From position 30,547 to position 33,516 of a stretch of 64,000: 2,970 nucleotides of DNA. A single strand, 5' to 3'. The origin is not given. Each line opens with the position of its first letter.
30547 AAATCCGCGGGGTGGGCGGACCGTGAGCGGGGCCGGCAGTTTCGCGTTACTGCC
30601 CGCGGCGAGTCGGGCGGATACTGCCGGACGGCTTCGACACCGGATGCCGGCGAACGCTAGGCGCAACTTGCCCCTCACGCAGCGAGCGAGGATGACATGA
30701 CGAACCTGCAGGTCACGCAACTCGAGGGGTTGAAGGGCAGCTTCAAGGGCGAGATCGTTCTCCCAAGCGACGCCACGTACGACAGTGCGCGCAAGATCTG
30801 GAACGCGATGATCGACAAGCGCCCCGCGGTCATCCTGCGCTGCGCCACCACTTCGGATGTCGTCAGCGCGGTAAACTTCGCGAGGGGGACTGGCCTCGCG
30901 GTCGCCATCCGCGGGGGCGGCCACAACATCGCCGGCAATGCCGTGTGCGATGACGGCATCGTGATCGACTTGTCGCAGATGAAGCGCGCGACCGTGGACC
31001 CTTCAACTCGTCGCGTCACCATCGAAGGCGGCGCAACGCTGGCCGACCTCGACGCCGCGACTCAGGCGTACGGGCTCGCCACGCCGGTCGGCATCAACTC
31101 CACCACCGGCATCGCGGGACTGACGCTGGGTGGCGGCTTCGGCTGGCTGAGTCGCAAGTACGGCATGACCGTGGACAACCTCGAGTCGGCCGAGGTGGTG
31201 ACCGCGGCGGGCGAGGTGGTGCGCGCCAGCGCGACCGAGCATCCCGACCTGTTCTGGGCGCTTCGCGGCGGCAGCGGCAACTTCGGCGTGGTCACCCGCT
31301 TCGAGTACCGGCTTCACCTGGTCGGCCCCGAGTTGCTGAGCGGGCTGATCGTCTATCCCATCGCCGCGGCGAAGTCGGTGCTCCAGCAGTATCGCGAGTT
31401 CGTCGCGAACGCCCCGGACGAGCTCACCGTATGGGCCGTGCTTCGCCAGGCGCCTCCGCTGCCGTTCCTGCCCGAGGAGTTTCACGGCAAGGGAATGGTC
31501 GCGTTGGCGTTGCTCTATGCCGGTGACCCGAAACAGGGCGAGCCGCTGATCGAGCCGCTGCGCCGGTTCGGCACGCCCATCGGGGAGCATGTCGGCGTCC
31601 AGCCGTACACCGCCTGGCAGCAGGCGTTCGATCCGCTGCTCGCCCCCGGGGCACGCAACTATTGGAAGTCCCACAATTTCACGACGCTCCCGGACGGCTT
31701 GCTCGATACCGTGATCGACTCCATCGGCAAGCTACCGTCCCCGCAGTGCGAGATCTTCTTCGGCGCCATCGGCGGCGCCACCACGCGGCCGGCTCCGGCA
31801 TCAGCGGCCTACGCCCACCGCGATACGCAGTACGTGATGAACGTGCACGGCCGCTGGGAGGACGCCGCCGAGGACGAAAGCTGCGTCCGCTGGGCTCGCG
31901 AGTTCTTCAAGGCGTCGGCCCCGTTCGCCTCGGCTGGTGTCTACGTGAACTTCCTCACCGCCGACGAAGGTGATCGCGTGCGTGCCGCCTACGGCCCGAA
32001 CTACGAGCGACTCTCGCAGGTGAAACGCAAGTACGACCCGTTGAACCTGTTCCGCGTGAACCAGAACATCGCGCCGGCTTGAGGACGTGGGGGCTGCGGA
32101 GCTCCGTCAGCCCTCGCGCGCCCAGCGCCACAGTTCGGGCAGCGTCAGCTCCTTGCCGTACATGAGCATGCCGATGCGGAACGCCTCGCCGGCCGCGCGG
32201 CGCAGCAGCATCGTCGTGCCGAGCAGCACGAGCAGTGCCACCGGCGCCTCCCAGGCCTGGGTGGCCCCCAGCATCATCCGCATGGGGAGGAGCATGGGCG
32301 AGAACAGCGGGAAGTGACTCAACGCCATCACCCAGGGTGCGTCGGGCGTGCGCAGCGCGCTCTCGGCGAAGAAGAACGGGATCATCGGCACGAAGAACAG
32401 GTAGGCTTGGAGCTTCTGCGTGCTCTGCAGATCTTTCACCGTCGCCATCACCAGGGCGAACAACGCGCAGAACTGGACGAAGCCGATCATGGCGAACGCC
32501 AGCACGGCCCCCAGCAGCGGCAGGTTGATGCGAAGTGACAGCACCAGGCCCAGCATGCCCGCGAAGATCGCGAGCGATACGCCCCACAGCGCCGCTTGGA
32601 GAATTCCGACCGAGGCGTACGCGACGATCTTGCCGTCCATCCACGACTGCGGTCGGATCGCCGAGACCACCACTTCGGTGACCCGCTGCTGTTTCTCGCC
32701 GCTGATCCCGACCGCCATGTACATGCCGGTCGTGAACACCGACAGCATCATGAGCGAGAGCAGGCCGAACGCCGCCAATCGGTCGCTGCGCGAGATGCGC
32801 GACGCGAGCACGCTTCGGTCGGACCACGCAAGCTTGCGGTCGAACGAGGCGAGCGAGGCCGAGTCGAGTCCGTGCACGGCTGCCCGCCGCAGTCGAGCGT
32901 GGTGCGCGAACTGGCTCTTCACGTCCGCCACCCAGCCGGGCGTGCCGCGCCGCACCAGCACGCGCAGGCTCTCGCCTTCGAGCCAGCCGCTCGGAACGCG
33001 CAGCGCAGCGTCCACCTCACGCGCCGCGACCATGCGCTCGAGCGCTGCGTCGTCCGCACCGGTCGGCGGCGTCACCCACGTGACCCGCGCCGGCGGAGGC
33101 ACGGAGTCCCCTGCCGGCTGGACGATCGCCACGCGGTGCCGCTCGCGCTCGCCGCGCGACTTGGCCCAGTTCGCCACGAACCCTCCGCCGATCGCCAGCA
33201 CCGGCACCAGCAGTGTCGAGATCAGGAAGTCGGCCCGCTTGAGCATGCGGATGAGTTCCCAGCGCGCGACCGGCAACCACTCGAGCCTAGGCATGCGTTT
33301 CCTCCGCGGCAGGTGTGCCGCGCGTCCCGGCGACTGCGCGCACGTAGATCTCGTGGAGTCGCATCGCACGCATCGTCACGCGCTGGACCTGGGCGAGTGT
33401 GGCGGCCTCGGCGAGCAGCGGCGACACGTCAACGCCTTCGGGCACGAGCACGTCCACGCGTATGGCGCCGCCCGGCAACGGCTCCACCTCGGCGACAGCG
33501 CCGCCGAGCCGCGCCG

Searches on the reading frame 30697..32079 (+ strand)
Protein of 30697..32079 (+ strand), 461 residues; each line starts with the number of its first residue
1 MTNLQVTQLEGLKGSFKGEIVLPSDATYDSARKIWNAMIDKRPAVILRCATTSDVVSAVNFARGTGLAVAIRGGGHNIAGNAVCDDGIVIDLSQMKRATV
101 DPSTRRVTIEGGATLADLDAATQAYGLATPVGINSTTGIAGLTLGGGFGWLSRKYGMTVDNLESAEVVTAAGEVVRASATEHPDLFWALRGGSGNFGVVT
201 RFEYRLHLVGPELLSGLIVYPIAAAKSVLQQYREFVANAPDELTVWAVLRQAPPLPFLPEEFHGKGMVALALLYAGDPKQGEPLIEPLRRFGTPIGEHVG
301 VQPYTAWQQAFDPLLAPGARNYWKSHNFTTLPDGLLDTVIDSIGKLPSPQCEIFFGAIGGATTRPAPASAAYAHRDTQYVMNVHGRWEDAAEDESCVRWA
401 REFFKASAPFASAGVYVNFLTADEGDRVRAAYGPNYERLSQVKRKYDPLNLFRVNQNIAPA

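Call 65: search_protein_families(library=pfam, proteins=[window:30697-32079:+], max_evalue=0.001)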
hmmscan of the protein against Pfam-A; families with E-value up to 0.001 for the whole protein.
window:30697-32079:+ (461 aa): 2 families
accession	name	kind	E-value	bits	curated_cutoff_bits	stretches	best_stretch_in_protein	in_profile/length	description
PF01565.28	FAD_binding_4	-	1.4e-35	122.5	26.4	1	43-178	1-139/139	FAD binding domain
PF08031.17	BBE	-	3.6e-17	62.5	20.6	1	415-458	1-44/45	Berberine and berberine like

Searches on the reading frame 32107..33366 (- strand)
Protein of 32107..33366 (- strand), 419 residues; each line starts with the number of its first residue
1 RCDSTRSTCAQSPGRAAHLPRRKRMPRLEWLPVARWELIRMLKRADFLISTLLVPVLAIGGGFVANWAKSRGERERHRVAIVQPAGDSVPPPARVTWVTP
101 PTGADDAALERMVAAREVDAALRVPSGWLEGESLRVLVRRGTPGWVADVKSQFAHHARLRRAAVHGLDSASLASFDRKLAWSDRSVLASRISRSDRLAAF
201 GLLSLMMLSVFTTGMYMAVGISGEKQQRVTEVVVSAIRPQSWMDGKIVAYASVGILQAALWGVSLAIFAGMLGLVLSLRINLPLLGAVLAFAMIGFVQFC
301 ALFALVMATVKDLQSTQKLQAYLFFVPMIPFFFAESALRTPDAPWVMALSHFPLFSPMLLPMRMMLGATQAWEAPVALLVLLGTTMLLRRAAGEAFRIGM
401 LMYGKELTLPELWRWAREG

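Call 65: search_protein_families(library=pfam, proteins=[window:32107-33366:-], max_evalue=0.001)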
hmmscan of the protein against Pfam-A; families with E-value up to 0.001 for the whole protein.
window:32107-33366:- (419 aa): 1 family
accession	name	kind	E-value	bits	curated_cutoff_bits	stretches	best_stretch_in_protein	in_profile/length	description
PF12698.13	ABC2_membrane_3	-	1.5e-21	77.3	31.6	1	200-387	163-340/347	ABC-2 family transporter protein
